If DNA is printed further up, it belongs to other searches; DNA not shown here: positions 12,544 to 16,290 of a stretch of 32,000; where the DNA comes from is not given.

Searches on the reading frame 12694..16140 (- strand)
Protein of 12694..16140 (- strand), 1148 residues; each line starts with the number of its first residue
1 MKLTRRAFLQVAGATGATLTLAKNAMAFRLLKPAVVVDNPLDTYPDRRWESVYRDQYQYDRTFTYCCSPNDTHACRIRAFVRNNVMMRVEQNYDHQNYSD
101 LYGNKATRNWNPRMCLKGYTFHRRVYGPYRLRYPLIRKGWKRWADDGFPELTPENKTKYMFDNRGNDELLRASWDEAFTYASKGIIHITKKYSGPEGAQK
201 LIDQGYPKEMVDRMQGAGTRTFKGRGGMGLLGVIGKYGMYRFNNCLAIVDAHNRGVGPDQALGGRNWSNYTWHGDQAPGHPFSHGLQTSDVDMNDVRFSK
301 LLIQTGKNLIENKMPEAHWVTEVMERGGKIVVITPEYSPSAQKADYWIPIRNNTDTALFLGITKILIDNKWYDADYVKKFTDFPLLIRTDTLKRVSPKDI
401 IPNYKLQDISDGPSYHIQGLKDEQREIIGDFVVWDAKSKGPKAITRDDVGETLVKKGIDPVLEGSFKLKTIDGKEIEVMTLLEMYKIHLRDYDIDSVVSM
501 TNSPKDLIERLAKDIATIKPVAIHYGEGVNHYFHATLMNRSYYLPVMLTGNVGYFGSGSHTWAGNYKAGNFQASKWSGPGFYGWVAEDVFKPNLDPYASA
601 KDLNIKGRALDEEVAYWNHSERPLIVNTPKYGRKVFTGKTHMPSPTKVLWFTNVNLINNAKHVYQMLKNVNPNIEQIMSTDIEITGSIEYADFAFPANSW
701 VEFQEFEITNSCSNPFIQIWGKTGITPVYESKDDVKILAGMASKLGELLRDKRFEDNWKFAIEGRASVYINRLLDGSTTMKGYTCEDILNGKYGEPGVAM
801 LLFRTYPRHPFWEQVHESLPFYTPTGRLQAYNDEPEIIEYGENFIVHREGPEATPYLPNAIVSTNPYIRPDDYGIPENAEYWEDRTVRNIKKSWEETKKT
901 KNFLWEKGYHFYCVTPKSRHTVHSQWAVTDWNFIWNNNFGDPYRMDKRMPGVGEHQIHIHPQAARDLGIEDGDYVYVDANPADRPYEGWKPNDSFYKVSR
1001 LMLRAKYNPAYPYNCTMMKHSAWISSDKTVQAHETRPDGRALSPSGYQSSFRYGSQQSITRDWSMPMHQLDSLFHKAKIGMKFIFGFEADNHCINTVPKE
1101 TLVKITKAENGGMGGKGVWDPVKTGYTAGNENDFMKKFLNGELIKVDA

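Call 4: search_protein_families(library=ncbifam, proteins=[window:12694-16140:-], max_evalue=0.1)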
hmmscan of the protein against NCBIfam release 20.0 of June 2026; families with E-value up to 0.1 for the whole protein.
window:12694-16140:- (1148 aa): 23 families
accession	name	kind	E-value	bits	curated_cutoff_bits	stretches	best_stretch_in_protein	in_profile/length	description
TIGR03479.1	DMSO_red_II_alp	subfamily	5.2e-101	339.2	984.75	3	262-853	188-775/913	molybdopterin-dependent oxidoreductase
NF042978.1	EthbenzDh_ebdA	equivalog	3.3e-44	150.9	2000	3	299-564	247-484/977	ethylbenzene dehydrogenase subunit alpha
TIGR02166.1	dmsA_ynfE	subfamily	5.9e-41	140.4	777.7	4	268-381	182-299/794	DMSO/selenate family reductase complex A subunit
TIGR01580.1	narG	equivalog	7.5e-40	136.4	1084.15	4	262-390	209-343/1235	nitrate reductase subunit alpha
TIGR01591.1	Fdh-alpha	equivalog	2.4e-34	118.5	666.25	3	283-381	140-238/672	formate dehydrogenase subunit alpha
NF012032.0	PRK15488.1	equivalog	1.7e-26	92.5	694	2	294-382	192-282/759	thiosulfate reductase PhsA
NF041885.1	selenate_YnfE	exception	8.2e-25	86.8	1675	3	281-380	202-305/805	selenate/tellurate reductase subunit YnfE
NF011566.1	PRK14990.1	exception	3.2e-23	81.7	1600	3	66-381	62-319/814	dimethylsulfoxide reductase subunit A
NF041884.1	selenate_YnfF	exception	4.8e-22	77.7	1650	4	293-381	206-299/798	selenate/tellurate reductase subunit YnfF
TIGR00509.1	bisC_fam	subfamily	3e-21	75.4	1017.55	3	313-382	190-260/772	molybdopterin guanine dinucleotide-containing S/N-oxide reductase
TIGR01553.1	formate-DH-alph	equivalog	2.2e-18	65.5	814.2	1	293-390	216-313/1009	formate dehydrogenase-N subunit alpha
NF047855.1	AssmNtatRedNasC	equivalog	4.4e-16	58.3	1100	1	292-381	174-263/708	assimilatory nitrate reductase catalytic subunit NasC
NF041513.1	formate_DH_Act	exception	1.2e-13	49.8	1400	1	276-405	190-319/1067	formate dehydrogenase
NF011682.0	PRK15102.1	equivalog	1.8e-11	42.9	909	2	636-747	461-570/829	trimethylamine-N-oxide reductase TorA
TIGR02164.1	torA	equivalog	3.8e-10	38.6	1465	2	636-747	457-566/824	trimethylamine-N-oxide reductase TorA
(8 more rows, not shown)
